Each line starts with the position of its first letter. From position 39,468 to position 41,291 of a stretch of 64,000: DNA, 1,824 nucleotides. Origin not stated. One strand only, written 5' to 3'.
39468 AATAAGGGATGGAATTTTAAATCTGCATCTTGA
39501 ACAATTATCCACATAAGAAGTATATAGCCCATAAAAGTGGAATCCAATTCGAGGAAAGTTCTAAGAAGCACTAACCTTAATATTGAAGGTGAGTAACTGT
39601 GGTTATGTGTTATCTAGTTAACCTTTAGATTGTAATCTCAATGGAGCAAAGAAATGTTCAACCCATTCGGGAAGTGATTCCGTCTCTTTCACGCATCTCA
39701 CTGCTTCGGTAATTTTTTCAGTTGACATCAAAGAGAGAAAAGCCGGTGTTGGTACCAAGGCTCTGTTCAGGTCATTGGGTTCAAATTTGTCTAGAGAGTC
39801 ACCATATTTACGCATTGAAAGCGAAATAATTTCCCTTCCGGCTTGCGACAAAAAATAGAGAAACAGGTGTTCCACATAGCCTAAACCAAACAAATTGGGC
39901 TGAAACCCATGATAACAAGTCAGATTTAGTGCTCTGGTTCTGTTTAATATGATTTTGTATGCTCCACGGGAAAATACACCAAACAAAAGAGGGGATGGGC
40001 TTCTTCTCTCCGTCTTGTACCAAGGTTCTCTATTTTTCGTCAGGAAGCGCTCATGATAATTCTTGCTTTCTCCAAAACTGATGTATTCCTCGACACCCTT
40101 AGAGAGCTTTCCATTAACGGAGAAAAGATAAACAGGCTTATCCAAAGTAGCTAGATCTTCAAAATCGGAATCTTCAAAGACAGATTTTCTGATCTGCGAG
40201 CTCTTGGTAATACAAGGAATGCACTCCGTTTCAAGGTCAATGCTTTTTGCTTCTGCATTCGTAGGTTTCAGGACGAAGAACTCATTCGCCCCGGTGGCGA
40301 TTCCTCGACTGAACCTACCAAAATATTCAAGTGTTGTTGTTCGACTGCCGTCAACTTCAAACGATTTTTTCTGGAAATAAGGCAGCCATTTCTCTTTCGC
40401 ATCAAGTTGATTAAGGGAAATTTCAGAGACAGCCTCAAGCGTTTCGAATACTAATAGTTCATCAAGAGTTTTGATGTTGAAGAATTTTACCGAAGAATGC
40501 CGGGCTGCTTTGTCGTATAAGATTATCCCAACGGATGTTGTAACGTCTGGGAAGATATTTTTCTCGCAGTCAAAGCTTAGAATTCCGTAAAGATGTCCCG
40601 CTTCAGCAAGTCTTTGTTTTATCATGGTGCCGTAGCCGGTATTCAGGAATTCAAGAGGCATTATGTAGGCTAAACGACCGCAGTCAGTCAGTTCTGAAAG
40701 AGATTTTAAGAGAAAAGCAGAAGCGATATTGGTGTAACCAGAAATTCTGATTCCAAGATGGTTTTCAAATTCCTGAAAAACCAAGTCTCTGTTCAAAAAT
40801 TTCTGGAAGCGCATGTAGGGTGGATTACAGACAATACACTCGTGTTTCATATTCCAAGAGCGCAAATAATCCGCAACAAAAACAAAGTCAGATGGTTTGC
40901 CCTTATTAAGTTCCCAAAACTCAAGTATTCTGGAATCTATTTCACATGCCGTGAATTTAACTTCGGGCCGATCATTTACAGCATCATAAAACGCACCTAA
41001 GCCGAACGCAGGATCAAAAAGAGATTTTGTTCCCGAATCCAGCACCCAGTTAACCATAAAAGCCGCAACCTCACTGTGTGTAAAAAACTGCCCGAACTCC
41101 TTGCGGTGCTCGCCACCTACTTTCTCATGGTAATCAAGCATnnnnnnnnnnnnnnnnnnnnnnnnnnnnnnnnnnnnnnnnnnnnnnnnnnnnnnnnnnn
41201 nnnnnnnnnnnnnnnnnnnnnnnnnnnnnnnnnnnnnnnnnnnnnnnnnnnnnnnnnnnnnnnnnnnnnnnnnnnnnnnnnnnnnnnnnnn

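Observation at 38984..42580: Low-GC restriction-modification island plus Phd-like gene, bounded by ~50-bp direct repeats, inserted between the divergent ABC-F and GNAT genes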

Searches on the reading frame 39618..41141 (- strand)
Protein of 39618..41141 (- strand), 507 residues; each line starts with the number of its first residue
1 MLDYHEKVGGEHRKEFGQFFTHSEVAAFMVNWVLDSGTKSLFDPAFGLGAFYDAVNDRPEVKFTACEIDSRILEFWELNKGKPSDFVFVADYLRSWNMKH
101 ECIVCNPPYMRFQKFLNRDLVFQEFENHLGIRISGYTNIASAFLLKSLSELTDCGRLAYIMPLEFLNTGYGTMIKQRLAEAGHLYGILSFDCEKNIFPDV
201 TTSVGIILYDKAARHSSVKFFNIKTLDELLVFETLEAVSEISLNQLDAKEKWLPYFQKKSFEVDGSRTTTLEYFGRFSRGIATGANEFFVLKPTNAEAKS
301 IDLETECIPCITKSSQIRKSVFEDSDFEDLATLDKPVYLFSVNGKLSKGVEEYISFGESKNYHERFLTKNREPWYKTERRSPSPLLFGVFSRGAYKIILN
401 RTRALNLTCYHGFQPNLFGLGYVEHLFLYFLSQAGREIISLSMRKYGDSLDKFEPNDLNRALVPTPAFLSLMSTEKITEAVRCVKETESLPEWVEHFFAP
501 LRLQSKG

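Call 6: search_protein_families(library=pfam, proteins=[window:39618-41141:-], max_evalue=0.01)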
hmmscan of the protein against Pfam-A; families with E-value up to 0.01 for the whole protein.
window:39618-41141:- (507 aa): 3 families
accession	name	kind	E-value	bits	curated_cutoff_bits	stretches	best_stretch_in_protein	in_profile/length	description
PF02384.22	N6_Mtase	-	6e-14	52.5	20.4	2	95-226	121-249/311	N-6 DNA Methylase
PF07669.17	Eco57I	-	3.7e-11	43.8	25.3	1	79-197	69-171/171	Eco57I restriction-modification methylase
PF22837.1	M_Eco57I_C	-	1.4e-06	28.3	27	1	283-406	44-168/283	Type II methyltransferase M.Eco57I, C-terminal domain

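Call 31: search_protein_families(library=ncbifam, proteins=[window:39618-41141:-], max_evalue=0.001)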
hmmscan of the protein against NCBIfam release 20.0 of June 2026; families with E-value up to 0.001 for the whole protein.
window:39618-41141:- (507 aa): 0 families

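Call 37: find_related_loci(query=window:39618-41141:-, collection=metagenome_contigs, flank=6000)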
Query window:39618-41141:- (507 aa) in metagenome_contigs; peptide patterns used: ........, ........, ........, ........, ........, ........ (x = any residue, [..] = any of these).
55 stretches matched a pattern, but none encodes a relative of the query by tblastn (E <= 1e-3).

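Call 38: find_homologous_proteins(query=window:39618-41141:-, max_evalue=1e-100)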
Query window:39618-41141:- (507 aa): 913 proteins with E <= 1e-100 among 8000 candidates; the best 120 are listed.
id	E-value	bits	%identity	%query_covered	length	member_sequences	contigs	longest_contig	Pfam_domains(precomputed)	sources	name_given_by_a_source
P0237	0.0e+0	1170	100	100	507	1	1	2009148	PF02384.23,PF07669.18,PF22837.2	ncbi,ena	-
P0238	6.7e-296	1000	85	100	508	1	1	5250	PF02384.23,PF07669.18,PF22837.2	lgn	-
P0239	6.9e-229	779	67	99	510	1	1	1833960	PF02384.23,PF07669.18,PF22837.2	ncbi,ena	-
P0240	2.4e-222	757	64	99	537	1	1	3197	PF02384.23,PF07669.18,PF22837.2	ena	-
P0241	2.4e-221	754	63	100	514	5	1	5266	PF02384.23,PF07669.18,PF22837.2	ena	-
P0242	9.4e-221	752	63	99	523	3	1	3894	PF02384.23,PF07669.18,PF22837.2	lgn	-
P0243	2.3e-219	748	62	100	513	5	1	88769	PF02384.23,PF07669.18,PF22837.2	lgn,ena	-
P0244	2.8e-219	747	61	100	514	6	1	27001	PF02384.23,PF07669.18,PF22837.2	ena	-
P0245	6.3e-219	746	63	99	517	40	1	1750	PF02384.23,PF07669.18,PF22837.2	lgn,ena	-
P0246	7.1e-219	746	64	99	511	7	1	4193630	PF02384.23,PF07669.18,PF22837.2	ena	-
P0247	1.1e-218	745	64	99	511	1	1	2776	PF02384.23,PF07669.18,PF22837.2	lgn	-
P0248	1.2e-218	745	64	99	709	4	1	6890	PF02384.23,PF07669.18,PF22837.2,PF09545.16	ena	-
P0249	1.4e-218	745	62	99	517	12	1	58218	PF02384.23,PF07669.18,PF22837.2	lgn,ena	-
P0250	1.8e-218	745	64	99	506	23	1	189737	PF02384.23,PF07669.18,PF22837.2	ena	-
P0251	2.5e-218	744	62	100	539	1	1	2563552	PF02384.23,PF07669.18,PF22837.2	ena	-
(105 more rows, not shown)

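Call 48: search_solved_structures(query=window:39618-41141:-, max_evalue=0.001)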
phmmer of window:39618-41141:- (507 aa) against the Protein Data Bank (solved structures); distinct sequences matched with E-value up to 0.001: 0.

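Call 67: search_protein_families(library=padloc, proteins=[window:39618-41141:-], max_evalue=0.001)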
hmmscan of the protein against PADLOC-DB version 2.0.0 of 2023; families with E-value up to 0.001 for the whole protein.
window:39618-41141:- (507 aa): 31 families (the best 25 are shown)
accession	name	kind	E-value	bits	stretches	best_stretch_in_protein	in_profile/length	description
PDLC03331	MTase_II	-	6.6e-91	303.6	1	3-477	16-502/541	Type II methyltransferase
PDLC03267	MTase_II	-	1.6e-56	190.3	1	15-483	12-495/539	Type II methyltransferase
PDLC03248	MTase_II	-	1.1e-29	101.5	1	13-254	6-240/521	Type II methyltransferase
PDLC03301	MTase_II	-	3.4e-27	93.3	1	11-471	69-542/604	Type II methyltransferase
PDLC03222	MTase_II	-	4.7e-25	86.2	1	11-468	127-584/602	Type II methyltransferase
PDLC03328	MTase_II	-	5.4e-21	72.7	1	13-394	28-422/587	Type II methyltransferase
PDLC03366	MTase_II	-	1.7e-20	71.3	1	3-450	10-469/568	Type II methyltransferase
PDLC03335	MTase_II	-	2.6e-15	54.1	1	94-291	188-382/607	Type II methyltransferase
PDLC03604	REase_MTase_IIG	-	3.4e-13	46.5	1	97-301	532-740/1011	Type IIG restriction enzyme-methyltransferase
PDLC03227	MTase_II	-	6.1e-12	43.2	1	4-213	15-241/494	Type II methyltransferase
PDLC03258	MTase_II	-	7.8e-12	43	1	3-215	9-206/366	Type II methyltransferase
PDLC04134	mad2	-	2e-10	38.1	1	8-206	262-442/492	mads_2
PDLC03313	MTase_II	-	5e-09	33.2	1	84-291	128-348/563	Type II methyltransferase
PDLC03021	MTase_I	-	6.5e-09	33.1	1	95-238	267-403/491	Type I methyltransferase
PDLC03612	REase_MTase_IIG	-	7.3e-09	32.3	1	101-294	808-1002/1247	Type IIG restriction enzyme-methyltransferase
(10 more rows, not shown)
